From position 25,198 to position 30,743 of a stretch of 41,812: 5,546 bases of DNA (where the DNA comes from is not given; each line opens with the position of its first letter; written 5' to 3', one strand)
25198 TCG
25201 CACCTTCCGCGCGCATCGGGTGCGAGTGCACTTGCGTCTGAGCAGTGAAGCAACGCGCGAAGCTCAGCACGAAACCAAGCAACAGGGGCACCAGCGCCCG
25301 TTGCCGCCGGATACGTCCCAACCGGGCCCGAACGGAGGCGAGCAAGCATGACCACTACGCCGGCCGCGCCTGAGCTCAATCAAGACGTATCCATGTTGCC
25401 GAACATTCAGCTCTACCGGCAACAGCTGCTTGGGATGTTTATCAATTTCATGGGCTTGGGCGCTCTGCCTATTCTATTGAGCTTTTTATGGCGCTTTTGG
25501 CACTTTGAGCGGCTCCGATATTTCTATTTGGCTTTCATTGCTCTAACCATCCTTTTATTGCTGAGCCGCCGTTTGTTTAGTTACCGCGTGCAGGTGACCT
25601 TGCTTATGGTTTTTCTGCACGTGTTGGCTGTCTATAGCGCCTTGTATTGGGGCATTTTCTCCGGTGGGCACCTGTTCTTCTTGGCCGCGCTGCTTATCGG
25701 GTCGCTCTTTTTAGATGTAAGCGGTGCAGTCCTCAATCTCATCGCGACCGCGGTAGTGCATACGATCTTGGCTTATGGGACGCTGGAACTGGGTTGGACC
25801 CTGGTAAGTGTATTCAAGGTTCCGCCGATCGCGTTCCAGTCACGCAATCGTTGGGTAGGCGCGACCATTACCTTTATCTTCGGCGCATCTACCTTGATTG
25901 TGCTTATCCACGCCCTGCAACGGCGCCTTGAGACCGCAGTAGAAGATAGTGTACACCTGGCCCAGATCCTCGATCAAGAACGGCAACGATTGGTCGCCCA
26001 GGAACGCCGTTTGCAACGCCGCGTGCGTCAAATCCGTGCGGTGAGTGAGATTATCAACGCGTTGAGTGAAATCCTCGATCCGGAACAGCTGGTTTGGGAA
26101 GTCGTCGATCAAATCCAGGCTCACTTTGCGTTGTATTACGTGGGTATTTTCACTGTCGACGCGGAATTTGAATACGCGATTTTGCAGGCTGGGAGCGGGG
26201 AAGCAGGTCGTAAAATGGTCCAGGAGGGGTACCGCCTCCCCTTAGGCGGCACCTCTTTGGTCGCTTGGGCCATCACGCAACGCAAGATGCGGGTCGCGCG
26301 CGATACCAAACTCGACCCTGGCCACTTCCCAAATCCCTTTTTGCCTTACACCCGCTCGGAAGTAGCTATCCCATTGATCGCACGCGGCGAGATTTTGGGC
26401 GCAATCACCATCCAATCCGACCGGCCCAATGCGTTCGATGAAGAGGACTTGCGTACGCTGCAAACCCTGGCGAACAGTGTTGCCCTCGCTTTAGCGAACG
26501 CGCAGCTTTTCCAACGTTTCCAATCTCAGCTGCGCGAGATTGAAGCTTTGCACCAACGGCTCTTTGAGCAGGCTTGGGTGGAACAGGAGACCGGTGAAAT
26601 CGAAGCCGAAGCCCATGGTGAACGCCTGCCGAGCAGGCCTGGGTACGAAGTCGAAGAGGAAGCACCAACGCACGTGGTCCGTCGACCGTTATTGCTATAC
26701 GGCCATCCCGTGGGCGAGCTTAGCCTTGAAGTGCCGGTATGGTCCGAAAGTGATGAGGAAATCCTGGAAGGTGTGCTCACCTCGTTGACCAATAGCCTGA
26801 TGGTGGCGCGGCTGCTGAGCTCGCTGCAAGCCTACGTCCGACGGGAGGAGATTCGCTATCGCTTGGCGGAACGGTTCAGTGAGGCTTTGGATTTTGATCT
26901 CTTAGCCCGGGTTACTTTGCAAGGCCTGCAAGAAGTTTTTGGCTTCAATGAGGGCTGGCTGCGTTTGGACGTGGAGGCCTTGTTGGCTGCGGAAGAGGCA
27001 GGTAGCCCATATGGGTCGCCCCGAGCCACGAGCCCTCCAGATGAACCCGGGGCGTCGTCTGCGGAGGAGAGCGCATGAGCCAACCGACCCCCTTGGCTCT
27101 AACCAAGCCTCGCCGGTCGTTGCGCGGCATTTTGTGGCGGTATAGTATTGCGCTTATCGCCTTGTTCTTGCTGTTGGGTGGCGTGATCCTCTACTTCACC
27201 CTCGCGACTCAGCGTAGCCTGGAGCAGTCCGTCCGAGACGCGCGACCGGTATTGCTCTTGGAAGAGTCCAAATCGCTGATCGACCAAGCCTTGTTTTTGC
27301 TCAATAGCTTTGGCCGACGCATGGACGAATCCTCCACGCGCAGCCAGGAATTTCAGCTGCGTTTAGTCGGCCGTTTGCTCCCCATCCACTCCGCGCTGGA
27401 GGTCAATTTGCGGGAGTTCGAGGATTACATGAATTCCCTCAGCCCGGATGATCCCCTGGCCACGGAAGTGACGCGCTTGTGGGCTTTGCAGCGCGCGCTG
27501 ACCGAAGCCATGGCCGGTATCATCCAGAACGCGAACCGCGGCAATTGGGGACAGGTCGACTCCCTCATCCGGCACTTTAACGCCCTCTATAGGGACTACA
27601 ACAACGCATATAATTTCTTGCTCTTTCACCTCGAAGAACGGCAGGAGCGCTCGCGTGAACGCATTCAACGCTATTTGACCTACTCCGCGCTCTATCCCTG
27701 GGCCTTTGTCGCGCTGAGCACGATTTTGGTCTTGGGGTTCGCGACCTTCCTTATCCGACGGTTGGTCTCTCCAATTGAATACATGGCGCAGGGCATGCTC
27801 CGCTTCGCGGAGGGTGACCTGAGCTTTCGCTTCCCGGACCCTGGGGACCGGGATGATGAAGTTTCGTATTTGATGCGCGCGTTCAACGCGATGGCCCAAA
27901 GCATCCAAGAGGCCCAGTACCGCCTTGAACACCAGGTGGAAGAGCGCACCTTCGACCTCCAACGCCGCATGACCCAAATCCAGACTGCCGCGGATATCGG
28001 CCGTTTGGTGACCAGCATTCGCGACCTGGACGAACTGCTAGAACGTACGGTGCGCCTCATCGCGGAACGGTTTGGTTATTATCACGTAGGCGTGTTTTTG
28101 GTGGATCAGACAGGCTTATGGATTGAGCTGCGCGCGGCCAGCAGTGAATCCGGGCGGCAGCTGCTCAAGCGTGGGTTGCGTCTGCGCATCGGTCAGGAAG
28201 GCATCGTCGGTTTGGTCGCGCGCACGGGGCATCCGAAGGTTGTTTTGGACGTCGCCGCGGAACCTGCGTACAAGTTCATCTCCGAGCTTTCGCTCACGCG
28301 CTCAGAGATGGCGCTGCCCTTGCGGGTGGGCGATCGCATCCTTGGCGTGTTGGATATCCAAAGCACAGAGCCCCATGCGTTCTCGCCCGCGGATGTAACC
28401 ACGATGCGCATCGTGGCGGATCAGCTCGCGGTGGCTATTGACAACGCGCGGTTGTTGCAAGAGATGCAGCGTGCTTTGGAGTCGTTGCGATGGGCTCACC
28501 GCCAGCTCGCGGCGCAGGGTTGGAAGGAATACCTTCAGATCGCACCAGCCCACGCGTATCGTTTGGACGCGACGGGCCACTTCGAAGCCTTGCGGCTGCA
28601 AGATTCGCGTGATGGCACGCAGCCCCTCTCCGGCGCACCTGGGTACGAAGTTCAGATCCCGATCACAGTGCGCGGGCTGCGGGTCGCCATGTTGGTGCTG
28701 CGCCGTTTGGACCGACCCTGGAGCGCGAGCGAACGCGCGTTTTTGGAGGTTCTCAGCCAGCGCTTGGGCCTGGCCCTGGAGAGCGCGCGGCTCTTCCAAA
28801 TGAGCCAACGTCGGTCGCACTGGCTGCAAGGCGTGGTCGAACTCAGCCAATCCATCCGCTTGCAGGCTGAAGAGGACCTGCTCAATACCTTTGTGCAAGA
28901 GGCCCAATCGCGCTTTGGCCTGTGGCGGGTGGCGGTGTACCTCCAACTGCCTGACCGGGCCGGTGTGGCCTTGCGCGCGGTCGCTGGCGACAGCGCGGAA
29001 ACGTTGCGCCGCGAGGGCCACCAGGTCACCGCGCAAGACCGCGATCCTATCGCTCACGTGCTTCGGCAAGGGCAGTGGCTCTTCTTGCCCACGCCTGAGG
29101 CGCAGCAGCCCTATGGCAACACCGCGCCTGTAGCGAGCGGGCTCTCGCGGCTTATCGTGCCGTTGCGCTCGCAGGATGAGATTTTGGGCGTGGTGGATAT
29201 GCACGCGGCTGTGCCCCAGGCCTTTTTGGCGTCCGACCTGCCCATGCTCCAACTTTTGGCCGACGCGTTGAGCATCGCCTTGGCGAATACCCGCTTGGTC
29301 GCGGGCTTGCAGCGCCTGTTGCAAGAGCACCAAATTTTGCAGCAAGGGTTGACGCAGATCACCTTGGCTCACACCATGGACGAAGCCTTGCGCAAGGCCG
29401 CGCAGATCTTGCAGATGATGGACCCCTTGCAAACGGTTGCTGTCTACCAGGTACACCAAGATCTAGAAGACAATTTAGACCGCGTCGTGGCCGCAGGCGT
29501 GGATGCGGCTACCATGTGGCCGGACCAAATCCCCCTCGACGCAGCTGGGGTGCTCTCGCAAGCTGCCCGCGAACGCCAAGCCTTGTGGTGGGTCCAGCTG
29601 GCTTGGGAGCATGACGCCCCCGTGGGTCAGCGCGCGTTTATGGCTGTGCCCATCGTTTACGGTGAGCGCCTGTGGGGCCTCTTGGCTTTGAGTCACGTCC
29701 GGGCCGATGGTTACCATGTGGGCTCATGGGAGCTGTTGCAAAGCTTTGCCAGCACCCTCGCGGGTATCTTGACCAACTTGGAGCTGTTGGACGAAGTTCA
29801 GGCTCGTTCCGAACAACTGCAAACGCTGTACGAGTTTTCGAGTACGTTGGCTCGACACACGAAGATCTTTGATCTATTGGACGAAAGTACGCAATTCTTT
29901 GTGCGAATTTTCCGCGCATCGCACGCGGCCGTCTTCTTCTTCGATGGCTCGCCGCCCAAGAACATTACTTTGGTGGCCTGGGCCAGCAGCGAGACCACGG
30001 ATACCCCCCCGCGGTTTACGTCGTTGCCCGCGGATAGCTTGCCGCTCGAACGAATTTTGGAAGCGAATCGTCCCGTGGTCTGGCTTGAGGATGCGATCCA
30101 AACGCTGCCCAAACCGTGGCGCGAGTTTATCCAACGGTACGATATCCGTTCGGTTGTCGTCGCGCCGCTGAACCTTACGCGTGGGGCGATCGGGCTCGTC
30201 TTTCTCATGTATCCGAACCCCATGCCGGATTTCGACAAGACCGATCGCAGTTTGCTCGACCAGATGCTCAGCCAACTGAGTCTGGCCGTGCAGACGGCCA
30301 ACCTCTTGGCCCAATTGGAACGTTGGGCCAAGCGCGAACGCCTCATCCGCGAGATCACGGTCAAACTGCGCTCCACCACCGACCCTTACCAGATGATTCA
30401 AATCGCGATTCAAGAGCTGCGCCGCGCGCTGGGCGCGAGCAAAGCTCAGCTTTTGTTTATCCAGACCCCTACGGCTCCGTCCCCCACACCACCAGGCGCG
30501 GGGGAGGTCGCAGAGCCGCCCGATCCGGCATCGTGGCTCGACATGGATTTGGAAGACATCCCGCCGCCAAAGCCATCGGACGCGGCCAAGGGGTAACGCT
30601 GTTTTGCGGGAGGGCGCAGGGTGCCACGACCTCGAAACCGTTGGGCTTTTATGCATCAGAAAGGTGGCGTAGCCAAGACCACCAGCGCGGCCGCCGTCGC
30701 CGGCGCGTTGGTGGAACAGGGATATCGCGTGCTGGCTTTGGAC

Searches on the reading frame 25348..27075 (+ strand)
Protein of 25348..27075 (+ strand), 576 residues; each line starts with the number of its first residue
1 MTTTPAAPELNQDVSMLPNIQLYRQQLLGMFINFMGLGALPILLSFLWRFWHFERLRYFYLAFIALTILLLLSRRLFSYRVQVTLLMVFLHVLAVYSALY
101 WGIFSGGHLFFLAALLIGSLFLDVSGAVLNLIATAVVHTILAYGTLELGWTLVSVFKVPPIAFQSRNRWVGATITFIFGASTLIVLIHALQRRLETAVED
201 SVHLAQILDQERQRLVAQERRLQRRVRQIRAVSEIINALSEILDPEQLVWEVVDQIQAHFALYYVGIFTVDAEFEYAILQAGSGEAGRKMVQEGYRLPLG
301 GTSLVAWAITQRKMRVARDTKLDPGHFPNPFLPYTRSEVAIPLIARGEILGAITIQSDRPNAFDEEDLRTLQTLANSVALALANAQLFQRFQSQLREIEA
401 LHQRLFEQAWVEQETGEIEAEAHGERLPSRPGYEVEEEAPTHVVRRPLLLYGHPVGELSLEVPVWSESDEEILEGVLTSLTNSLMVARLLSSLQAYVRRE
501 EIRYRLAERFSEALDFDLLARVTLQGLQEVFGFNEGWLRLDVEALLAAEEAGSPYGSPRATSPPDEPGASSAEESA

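Call 14: search_protein_families(library=pfam, proteins=[window:25348-27075:+], max_evalue=0.001)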
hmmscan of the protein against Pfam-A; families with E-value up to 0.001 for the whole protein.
window:25348-27075:+ (576 aa): 4 families
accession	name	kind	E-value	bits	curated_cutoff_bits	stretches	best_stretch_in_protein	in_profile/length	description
PF13185.12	GAF_2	-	2.8e-18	66.9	28.6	1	243-382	2-135/136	GAF domain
PF01590.32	GAF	-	3.1e-14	54.1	22.4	1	244-382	1-133/133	GAF domain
PF13492.12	GAF_3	-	2.4e-10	41.4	27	1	244-384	1-129/129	GAF domain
PF20969.2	MASE11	-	0.00077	19.9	27.3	0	61-190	40-164/168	MASE11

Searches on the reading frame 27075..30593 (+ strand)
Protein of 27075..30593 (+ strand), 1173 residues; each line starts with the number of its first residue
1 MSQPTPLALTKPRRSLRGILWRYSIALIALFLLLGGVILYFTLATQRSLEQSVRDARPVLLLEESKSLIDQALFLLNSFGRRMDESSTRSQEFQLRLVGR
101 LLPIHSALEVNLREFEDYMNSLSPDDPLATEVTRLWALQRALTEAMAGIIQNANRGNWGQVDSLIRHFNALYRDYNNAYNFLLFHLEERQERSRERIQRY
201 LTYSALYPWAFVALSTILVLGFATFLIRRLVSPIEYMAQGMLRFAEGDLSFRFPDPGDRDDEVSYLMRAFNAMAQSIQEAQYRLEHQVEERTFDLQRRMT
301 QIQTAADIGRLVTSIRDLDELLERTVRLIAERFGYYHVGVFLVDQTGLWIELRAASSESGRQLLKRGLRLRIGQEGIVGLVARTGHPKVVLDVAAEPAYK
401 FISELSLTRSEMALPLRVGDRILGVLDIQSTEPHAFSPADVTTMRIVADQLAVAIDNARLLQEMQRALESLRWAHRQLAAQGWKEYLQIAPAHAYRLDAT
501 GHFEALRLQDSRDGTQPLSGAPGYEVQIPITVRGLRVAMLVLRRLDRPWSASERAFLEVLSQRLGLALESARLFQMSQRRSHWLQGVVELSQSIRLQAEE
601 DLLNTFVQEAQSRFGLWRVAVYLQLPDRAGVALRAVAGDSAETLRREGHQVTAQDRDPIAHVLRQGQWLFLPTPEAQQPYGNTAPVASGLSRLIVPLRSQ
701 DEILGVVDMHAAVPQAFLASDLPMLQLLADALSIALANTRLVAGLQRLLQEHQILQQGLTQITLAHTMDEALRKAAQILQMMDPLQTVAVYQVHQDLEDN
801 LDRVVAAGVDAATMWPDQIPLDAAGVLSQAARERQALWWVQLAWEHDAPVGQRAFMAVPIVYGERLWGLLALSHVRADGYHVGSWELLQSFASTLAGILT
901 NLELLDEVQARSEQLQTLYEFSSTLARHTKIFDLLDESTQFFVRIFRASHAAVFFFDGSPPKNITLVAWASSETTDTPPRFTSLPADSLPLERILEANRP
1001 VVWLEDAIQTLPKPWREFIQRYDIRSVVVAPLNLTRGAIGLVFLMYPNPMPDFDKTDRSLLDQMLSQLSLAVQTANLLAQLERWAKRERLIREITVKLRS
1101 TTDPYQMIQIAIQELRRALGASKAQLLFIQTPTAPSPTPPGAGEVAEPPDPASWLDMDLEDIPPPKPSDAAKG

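Call 14: search_protein_families(library=pfam, proteins=[window:27075-30593:+], max_evalue=0.001)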
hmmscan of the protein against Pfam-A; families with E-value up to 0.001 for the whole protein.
window:27075-30593:+ (1173 aa): 4 families
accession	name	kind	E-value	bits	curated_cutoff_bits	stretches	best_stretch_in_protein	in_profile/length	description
PF13185.12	GAF_2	-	2.9e-56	189.9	28.6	4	316-456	2-136/136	GAF domain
PF01590.32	GAF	-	1.9e-52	177.7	22.4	4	317-455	1-133/133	GAF domain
PF13492.12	GAF_3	-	8.3e-45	152.8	27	4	317-457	1-129/129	GAF domain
PF00672.30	HAMP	-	6.5e-12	46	25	1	225-279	1-53/53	HAMP domain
